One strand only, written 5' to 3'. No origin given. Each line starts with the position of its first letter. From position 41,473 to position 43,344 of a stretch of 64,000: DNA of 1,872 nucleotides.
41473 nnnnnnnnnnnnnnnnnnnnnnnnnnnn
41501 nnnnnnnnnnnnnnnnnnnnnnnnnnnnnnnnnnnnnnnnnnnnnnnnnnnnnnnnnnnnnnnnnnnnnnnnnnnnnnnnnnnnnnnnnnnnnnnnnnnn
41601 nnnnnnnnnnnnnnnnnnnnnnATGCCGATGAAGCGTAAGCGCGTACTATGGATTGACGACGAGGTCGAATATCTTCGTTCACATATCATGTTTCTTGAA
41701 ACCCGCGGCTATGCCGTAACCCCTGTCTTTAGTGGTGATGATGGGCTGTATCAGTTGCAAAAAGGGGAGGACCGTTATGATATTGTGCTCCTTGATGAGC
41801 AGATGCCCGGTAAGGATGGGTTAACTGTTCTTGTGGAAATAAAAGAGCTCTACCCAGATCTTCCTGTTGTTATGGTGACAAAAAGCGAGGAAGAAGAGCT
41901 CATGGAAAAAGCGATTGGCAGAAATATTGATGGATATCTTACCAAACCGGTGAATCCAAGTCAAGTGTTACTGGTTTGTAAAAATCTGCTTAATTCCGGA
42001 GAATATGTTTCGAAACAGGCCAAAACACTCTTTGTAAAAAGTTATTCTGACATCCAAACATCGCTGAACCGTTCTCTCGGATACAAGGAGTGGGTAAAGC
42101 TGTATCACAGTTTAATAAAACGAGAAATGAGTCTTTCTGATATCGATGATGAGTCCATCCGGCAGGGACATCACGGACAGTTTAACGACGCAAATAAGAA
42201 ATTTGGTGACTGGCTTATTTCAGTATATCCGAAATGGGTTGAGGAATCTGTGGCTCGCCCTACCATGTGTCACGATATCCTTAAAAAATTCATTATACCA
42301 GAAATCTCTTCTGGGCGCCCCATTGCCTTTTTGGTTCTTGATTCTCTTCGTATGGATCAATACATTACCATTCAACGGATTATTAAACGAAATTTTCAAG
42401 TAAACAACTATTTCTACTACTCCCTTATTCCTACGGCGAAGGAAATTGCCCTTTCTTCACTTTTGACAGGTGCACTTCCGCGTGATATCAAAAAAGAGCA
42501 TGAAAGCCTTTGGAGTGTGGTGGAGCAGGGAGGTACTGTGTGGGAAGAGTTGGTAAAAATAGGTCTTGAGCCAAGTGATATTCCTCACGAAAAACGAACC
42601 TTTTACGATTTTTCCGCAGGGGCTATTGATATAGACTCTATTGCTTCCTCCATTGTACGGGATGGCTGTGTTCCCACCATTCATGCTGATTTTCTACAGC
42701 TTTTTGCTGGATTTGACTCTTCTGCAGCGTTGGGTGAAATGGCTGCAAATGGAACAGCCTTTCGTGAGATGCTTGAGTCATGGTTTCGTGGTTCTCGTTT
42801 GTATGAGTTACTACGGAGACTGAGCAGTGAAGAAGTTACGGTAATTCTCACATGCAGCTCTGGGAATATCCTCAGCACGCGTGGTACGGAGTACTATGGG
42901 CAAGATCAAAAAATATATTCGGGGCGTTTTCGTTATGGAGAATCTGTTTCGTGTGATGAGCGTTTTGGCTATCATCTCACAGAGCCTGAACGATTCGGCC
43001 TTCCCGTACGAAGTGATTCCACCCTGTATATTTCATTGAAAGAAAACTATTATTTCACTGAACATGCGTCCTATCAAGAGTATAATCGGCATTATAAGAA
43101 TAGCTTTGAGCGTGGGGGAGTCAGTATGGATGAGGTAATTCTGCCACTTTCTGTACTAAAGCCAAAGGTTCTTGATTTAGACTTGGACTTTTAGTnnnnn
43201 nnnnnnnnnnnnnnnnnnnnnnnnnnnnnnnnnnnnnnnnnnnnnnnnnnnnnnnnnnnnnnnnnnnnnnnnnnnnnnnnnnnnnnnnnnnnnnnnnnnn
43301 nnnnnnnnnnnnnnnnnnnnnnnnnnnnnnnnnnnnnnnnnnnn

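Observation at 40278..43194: Co-transcribed PorY-like kinase and PorX-like REC-PglZ regulator in an apparently flagellated organism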

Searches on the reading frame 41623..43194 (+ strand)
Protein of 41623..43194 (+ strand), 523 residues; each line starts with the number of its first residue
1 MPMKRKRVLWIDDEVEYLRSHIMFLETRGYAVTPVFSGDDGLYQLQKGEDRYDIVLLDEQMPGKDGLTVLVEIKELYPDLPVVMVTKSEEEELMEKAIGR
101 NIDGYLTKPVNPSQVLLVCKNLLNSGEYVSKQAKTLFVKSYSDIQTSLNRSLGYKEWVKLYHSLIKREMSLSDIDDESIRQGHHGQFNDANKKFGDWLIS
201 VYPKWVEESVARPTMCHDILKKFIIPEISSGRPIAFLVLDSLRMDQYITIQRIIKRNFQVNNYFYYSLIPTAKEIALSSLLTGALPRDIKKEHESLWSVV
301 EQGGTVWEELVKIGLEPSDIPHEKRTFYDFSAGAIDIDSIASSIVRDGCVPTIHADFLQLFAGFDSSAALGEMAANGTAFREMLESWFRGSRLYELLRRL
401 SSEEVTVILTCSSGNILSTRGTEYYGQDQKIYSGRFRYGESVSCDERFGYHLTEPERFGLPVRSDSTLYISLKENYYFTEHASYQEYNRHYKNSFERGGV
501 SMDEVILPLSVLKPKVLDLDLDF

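Call 3: search_protein_families(library=pfam, proteins=[window:41623-43194:+], max_evalue=0.01)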
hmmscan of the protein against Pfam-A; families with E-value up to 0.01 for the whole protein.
window:41623-43194:+ (523 aa): 2 families
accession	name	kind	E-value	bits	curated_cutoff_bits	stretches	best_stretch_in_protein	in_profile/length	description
PF00072.30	Response_reg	-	9.7e-21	74.5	30.2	1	8-116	1-107/111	Response regulator receiver domain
PF08665.17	PglZ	-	0.0013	19.2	25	1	234-299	3-70/179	PglZ domain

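Call 4: search_protein_families(library=ncbifam, proteins=[window:41623-43194:+], max_evalue=0.01)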
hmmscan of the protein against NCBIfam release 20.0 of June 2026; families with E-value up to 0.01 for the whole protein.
window:41623-43194:+ (523 aa): 86 families (the best 25 are shown)
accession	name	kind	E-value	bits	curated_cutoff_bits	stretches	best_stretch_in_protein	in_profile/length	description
NF052313.1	T9SS_RR_PorX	equivalog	6.3e-128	427.7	300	1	7-515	2-513/513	T9SS response regulator signal transducer PorX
NF033449.0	BREX_PglZ_3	exception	2.4e-18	65.8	250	1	105-509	251-638/642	BREX-3 system phosphatase PglZ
NF051850.1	RespRegRprY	equivalog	4.2e-14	52.5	370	1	8-123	7-120/234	response regulator transcription factor RprY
NF007982.1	PRK10710.1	equivalog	6.4e-14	52.1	380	1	4-131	6-130/235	envelope stress response regulator BaeR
NF053512.1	nitric_RR_NosR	exception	1.1e-12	47.8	400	1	8-128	1-120/422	response regulator c-di-GMP phosphodiesterase, NosR family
NF047793.1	ResRegPgtA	equivalog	2e-12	46.7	650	1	4-131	4-129/414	two-component system response regulator PgtA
NF033117.2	vanR_ACDEGLN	exception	5.9e-12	45.7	350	1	8-124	1-114/226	VanR-ABDEGLN family response regulator transcription factor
NF040534.1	resp_reg_YycF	equivalog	6.1e-12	45.3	340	1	6-120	1-112/231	response regulator YycF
NF041367.1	CheY_Halo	equivalog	7.4e-12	45.7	200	1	49-117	40-108/114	chemotaxis protein CheY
NF007005.1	PRK09468.1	equivalog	8.5e-12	45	331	1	5-123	3-119/237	osmolarity response regulator transcription factor OmpR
TIGR01387.1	cztR_silR_copR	subfamily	3.7e-11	43.1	279.2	1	22-131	15-122/218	heavy metal response regulator transcription factor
NF046020.1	HisKinCckABruc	equivalog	4.2e-11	41.4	1000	1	6-123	750-867/868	cell cycle histidine kinase CckA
NF011695.0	PRK15115.1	equivalog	1.2e-10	40.8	763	1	4-116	5-115/445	two-component system response regulator GlrR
NF007935.0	PRK10651.1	equivalog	1.5e-10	40.6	250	1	8-137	9-138/216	two-component system response regulator NarL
NF045991.1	RespRegCtrARhodob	equivalog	2e-10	40.8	350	1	7-115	2-108/224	response regulator transcription factor CtrA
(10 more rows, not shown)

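Call 5: search_solved_structures(query=window:41623-43194:+, max_evalue=0.01, show_alignments=2)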
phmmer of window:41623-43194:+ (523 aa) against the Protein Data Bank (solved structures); distinct sequences matched with E-value up to 0.01: 236 (the best 60 are shown).
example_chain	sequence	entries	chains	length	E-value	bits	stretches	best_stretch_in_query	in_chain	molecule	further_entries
8p6f_A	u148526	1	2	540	3e-86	293.4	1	3-515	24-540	Response regulator receiver domain-containing protein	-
8ted_A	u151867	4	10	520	3e-86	293.4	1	3-515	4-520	Response regulator receiver protein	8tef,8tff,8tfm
7pvk_A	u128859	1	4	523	4.1e-86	292.9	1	4-515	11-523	Response regulator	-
7pv7_D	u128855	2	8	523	4.3e-86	292.9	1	4-515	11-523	Response regulator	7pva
8thp_A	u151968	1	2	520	4.3e-86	292.9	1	3-515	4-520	Response regulator receiver protein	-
9xzo_A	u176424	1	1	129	3.3e-12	49.1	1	7-125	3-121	De novo protein M1X0B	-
4b09_A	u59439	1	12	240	5.3e-11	45.1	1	6-124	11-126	TRANSCRIPTIONAL REGULATORY PROTEIN BAER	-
1mvo_A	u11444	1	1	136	1.3e-10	43.8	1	5-128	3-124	PhoP response regulator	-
3crn_A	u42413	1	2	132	2.8e-10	42.8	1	3-126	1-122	Response regulator receiver domain protein, CheY-like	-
1zes_A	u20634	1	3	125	3.8e-10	42.4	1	6-120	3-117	Phosphate regulon transcriptional regulatory protein phoB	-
1b00_A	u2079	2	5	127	3.9e-10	42.3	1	6-120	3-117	PHOSPHATE REGULON TRANSCRIPTIONAL REGULATORY PROTEIN PHOB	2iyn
3f6p_A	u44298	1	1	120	4.2e-10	42.2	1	6-120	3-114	Transcriptional regulatory protein yycF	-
2zwm_A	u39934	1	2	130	4.9e-10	42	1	6-120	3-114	Transcriptional regulatory protein yycF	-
6azr_B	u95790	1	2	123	7.1e-10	41.4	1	4-124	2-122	Chemotaxis regulator-transmits chemoreceptor signals to flagelllar motor components CheY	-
4ja2_A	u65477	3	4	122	8.4e-10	41.2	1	6-124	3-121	Response regulator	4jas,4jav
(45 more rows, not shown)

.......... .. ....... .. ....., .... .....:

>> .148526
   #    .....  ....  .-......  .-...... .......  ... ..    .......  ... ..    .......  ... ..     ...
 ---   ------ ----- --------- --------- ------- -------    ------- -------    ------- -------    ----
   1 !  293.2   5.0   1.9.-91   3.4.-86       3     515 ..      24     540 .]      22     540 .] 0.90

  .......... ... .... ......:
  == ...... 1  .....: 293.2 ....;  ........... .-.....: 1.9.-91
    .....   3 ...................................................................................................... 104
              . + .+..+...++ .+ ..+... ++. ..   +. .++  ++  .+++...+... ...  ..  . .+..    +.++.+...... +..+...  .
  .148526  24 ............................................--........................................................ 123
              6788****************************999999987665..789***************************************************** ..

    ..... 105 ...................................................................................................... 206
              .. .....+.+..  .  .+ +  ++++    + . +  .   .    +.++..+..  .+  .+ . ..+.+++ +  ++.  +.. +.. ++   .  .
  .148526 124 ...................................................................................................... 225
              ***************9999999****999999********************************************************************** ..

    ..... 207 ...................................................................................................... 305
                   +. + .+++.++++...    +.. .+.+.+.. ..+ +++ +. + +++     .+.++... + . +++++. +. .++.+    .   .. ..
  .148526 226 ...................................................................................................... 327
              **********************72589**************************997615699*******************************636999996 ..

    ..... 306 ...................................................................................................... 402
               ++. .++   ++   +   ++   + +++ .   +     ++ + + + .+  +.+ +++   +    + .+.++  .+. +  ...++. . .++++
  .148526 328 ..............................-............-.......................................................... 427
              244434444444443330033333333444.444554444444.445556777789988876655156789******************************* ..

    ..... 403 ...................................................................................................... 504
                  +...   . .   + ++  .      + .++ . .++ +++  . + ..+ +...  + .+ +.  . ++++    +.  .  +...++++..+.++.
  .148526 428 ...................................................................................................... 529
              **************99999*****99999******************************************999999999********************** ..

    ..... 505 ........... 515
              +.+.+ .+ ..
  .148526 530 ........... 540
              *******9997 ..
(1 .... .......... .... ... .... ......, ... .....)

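Call 10: find_homologous_proteins(query=window:41623-43194:+, max_evalue=1e-10)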
Query window:41623-43194:+ (523 aa): 2906 proteins with E <= 1e-10 among 8000 candidates; the best 120 are listed.
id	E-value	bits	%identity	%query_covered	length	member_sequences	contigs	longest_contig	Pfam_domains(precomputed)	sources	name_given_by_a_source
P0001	8.8e-243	825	68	100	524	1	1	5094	PF00072.31,PF08665.18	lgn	-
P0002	2.0e-211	721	59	100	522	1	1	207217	PF00072.31,PF08665.18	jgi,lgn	jgi:CheY-like chemotaxis protein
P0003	8.1e-210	716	58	100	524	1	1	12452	PF00072.31,PF08665.18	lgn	-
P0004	6.1e-207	707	69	83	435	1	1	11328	PF08665.18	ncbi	ncbi:MAG: PglZ domain-containing protein, partial [Fibrobacterota bacterium]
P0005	6.1e-204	697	57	99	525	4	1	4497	PF00072.31,PF08665.18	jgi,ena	-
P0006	2.3e-203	695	58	100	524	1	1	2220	PF03709.22,PF00072.31,PF08665.18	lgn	-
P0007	2.9e-199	681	57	100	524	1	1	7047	PF00072.31,PF08665.18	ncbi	-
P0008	6.1e-199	680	57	100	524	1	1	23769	PF00072.31,PF08665.18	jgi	-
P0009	1.3e-197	676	56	100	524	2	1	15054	PF00072.31,PF08665.18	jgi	jgi:DNA-binding response OmpR family regulator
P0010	2.6e-194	665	56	100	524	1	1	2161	PF00072.31,PF08665.18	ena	-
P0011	6.0e-161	555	49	98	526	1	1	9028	PF00072.31,PF08665.18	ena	-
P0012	2.4e-159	549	49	98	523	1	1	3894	PF00072.31,PF08665.18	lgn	-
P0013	4.5e-158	545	49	98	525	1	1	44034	PF00072.31,PF08665.18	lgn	-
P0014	6.4e-156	538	48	98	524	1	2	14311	PF00072.31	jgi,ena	-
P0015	5.2e-155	535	48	98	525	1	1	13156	PF00072.31,PF08665.18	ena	-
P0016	1.2e-154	534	48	98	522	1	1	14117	PF00072.31,PF08665.18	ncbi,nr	ncbi:MAG: response regulator [Chitinivibrionales bacterium]|nr:response regulator [Chitinivibrionale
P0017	1.8e-153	530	48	99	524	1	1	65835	PF00072.31,PF08665.18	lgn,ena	-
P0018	1.7e-152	527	47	98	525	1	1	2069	PF00072.31,PF08665.18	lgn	-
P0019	7.4e-151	521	46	98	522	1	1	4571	PF03709.22,PF00072.31,PF08665.18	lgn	-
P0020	1.9e-150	520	46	98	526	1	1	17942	PF00072.31,PF08665.18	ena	-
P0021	7.0e-150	518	47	98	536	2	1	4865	PF00072.31,PF08665.18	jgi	-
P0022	7.0e-150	518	46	99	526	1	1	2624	PF00072.31,PF08665.18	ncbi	-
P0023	1.6e-149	517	46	98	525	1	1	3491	PF00072.31,PF08665.18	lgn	-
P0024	6.1e-149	515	45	99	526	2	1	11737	PF00072.31,PF08665.18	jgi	-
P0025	9.0e-149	515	46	98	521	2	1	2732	PF00072.31,PF08665.18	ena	-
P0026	1.8e-147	510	45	98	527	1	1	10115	PF00072.31,PF08665.18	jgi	-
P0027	1.6e-146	507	43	99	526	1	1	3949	PF00072.31,PF08665.18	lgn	-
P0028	2.2e-146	507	45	98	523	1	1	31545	PF00072.31,PF08665.18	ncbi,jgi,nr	ncbi:MAG: bifunctional response regulator/alkaline phosphatase family protein [Chitinispirillales ba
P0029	3.1e-145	503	45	99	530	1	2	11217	PF00072.31,PF08665.18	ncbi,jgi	ncbi:MAG: bifunctional response regulator/alkaline phosphatase family protein [Chitinispirillia bact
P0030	6.0e-145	502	45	99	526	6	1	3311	PF00072.31,PF08665.18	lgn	-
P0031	9.1e-145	501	43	99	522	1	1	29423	PF00072.31,PF08665.18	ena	-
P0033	2.2e-144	500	45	98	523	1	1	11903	PF00072.31,PF08665.18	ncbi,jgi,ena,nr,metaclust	ncbi:MAG: response regulator [Chitinivibrionia bacterium]|nr:response regulator [Chitinivibrionia ba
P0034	2.7e-144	500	44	99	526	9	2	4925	PF00072.31,PF08665.18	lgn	-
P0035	4.3e-144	499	45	99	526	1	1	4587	PF00072.31,PF08665.18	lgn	-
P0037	8.3e-144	498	43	99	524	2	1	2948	PF00072.31,PF08665.18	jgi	-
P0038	5.5e-143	496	45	99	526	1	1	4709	PF00072.31,PF08665.18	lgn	-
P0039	1.7e-140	487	44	98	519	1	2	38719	PF00072.31,PF08665.18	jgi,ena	-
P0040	3.4e-140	486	45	99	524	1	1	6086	PF00072.31,PF08665.18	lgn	-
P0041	4.2e-140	486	43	98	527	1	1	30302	PF00072.31,PF08665.18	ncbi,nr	ncbi:MAG: response regulator [Chitinivibrionales bacterium]|nr:response regulator [Chitinivibrionale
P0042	4.5e-140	486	45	99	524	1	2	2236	PF00072.31,PF08665.18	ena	-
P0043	3.6e-138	480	42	98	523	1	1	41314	PF00072.31,PF08665.18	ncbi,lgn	-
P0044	6.1e-138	479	43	99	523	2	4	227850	PF00072.31,PF08665.18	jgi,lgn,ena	jgi:CheY-like chemotaxis protein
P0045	1.0e-137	478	45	98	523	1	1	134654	PF00072.31,PF08665.18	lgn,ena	-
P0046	1.2e-137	478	43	98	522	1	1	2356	PF00072.31,PF08665.18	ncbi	-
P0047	5.5e-137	476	44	98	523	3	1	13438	PF00072.31,PF08665.18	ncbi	-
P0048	1.1e-136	475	41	98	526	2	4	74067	PF00072.31,PF08665.18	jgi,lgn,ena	jgi:CheY-like chemotaxis protein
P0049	6.7e-136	472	42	98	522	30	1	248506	PF00072.31,PF08665.18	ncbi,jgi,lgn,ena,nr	ncbi:MAG TPA: bifunctional response regulator/alkaline phosphatase family protein [Chitinivibrionale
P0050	1.6e-135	471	41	98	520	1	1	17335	PF00072.31,PF08665.18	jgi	jgi:CheY-like chemotaxis protein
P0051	6.7e-135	469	42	98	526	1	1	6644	PF00072.31,PF08665.18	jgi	jgi:CheY-like chemotaxis protein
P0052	7.9e-135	469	41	98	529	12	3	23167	PF00072.31,PF08665.18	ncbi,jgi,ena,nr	ncbi:MAG: bifunctional response regulator/alkaline phosphatase family protein [Fibrobacter sp.]|nr:b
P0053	7.9e-135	469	42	98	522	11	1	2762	PF00072.31,PF08665.18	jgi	jgi:CheY-like chemotaxis protein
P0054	1.3e-134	468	41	98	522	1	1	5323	PF00072.31,PF08665.18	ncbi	-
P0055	1.3e-134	468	43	98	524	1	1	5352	PF00072.31,PF08665.18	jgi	jgi:CheY-like chemotaxis protein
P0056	2.6e-134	467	42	98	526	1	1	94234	PF00072.31,PF08665.18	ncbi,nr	ncbi:MAG: PglZ domain-containing protein [Chitinivibrionales bacterium]|nr:PglZ domain-containing pr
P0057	2.8e-134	467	42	98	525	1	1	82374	PF00072.31,PF08665.18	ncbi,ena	-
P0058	5.3e-134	466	43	98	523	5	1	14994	PF00072.31,PF08665.18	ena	-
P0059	6.2e-134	466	41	98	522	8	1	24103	PF00072.31,PF08665.18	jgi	jgi:CheY-like chemotaxis protein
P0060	1.2e-133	465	44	94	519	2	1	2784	PF00072.31,PF08665.18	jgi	jgi:CheY-like chemotaxis protein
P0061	1.2e-133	465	42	98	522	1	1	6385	PF00072.31,PF08665.18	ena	-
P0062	1.8e-133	464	41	98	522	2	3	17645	PF00072.31,PF08665.18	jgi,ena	jgi:CheY-like chemotaxis protein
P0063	2.6e-133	464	42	98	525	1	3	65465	PF00072.31,PF08665.18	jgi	jgi:CheY-like chemotaxis protein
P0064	4.7e-133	463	43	98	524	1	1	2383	PF00072.31,PF08665.18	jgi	jgi:CheY-like chemotaxis protein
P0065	7.5e-133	462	40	99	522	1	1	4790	PF00072.31,PF08665.18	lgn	-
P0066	9.1e-133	462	41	98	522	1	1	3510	PF03709.22,PF00072.31,PF08665.18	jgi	jgi:CheY-like chemotaxis protein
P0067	1.2e-132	461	42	98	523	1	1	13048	PF00072.31,PF08665.18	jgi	jgi:CheY-like chemotaxis protein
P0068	1.2e-132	461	42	98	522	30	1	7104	PF03709.22,PF00072.31,PF08665.18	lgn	-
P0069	1.5e-132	461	41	98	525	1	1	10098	PF00072.31,PF08665.18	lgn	-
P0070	2.6e-132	460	45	92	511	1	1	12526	PF00072.31,PF08665.18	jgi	-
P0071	3.4e-132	460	43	99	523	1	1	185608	PF00072.31,PF08665.18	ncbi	-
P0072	6.1e-132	459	41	98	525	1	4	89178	PF00072.31,PF08665.18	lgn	-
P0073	7.5e-132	459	42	98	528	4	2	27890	PF00072.31,PF08665.18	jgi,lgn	-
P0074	3.9e-131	456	42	98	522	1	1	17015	PF00072.31,PF08665.18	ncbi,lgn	-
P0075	4.7e-131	456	42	98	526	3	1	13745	PF00072.31,PF08665.18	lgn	-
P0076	7.6e-131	455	42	98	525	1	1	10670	PF00072.31,PF08665.18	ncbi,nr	ncbi:MAG: PglZ domain-containing protein [Chitinivibrionales bacterium]|nr:PglZ domain-containing pr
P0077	8.5e-131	455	42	98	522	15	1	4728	PF00072.31,PF08665.18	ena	-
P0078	1.5e-130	454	40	98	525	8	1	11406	PF00072.31,PF08665.18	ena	-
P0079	2.2e-130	454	41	98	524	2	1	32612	PF00072.31,PF08665.18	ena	-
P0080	3.4e-130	453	40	98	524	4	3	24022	PF00072.31,PF08665.18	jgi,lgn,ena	jgi:CheY-like chemotaxis protein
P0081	9.8e-130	452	42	98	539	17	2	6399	PF00072.31,PF08665.18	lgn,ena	-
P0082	1.1e-129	452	41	98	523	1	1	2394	PF00072.31,PF08665.18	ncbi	-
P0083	1.5e-129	451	40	98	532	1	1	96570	PF00072.31,PF08665.18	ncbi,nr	ncbi:MAG: response regulator [Chitinivibrionales bacterium]|nr:response regulator [Chitinivibrionale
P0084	2.0e-129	451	41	98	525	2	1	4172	PF00072.31,PF08665.18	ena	-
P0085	2.3e-129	451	40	98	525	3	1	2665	PF00072.31,PF08665.18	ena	-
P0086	2.3e-129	451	41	98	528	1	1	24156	PF00072.31,PF08665.18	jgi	jgi:CheY-like chemotaxis protein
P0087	7.2e-129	449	40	98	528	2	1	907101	PF00072.31,PF08665.18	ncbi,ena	-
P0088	7.5e-129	449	42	98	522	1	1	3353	PF00072.31,PF08665.18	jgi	jgi:CheY-like chemotaxis protein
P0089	7.6e-129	449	42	98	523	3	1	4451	PF00072.31,PF08665.18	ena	-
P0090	8.5e-129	449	41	98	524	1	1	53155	PF00072.31,PF08665.18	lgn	-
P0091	1.6e-128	448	42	98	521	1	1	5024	PF00072.31,PF08665.18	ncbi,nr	ncbi:MAG: response regulator [Chitinivibrionales bacterium]|nr:response regulator [Chitinivibrionale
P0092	3.7e-128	447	39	98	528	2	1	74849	PF00072.31,PF08665.18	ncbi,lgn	-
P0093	4.3e-128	446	40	98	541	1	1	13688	PF00072.31,PF08665.18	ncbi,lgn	-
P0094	5.6e-128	446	41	98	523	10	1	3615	PF00072.31,PF08665.18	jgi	jgi:DNA-binding response OmpR family regulator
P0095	9.0e-128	445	41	98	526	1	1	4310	PF00072.31,PF08665.18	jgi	jgi:CheY-like chemotaxis protein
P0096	9.5e-128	445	41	98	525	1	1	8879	PF00072.31,PF08665.18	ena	-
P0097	1.0e-127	445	42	98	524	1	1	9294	PF00072.31,PF08665.18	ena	-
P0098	1.1e-127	445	40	98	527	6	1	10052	PF00072.31,PF08665.18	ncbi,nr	ncbi:MAG TPA: PglZ domain-containing protein [Fibrobacteres bacterium]|nr:PglZ domain-containing pro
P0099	1.1e-127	445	40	98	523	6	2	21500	PF00072.31,PF08665.18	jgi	jgi:CheY-like chemotaxis protein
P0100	3.2e-127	444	40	98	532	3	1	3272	PF00072.31,PF08665.18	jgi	jgi:CheY-like chemotaxis protein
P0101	3.8e-127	443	40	98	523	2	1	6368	PF00072.31,PF08665.18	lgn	-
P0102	6.0e-127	443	40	98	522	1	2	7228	PF00072.31,PF08665.18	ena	-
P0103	1.1e-126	442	41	98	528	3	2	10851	PF03709.22,PF00072.31,PF08665.18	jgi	-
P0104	1.1e-126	442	43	98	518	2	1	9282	PF00072.31,PF08665.18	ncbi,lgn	ncbi:MAG: response regulator [Chitinispirillaceae bacterium]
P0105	1.8e-126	441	41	98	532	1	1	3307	PF00072.31,PF08665.18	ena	-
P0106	2.3e-126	441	42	98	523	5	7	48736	PF00072.31,PF08665.18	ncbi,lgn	-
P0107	4.1e-126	440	40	98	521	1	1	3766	PF00072.31,PF08665.18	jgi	jgi:CheY-like chemotaxis protein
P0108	5.5e-126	439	41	98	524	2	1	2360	PF00072.31,PF08665.18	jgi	jgi:CheY-like chemotaxis protein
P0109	9.1e-126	439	40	98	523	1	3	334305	PF00072.31,PF08665.18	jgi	jgi:CheY-like chemotaxis protein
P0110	1.2e-125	438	41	98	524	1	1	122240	PF03709.22,PF00072.31,PF08665.18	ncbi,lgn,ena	-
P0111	2.4e-125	437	41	98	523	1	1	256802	PF00072.31,PF08665.18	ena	-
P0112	3.0e-125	437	40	98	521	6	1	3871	PF00072.31,PF08665.18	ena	-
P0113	4.8e-125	436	41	98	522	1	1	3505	PF00072.31,PF08665.18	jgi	jgi:CheY-like chemotaxis protein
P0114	8.6e-125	435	40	98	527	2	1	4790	PF00072.31,PF08665.18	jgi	jgi:CheY-like chemotaxis protein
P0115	1.5e-124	435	41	98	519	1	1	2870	PF00072.31,PF08665.18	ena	-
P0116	1.5e-124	435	40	98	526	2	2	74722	PF00072.31,PF08665.18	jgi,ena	jgi:CheY-like chemotaxis protein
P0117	3.2e-124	434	40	98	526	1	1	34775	PF00072.31,PF08665.18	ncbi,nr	ncbi:MAG: response regulator [Chitinispirillaceae bacterium]|nr:response regulator [Chitinispirillac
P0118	5.5e-124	433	41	98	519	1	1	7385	PF00072.31,PF08665.18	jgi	jgi:CheY-like chemotaxis protein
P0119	1.0e-123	432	39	99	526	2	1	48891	PF00072.31,PF08665.18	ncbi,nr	ncbi:MAG: response regulator [Chitinispirillaceae bacterium]|nr:response regulator [Chitinispirillac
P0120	1.1e-123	432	43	98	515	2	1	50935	PF00072.31,PF08665.18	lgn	-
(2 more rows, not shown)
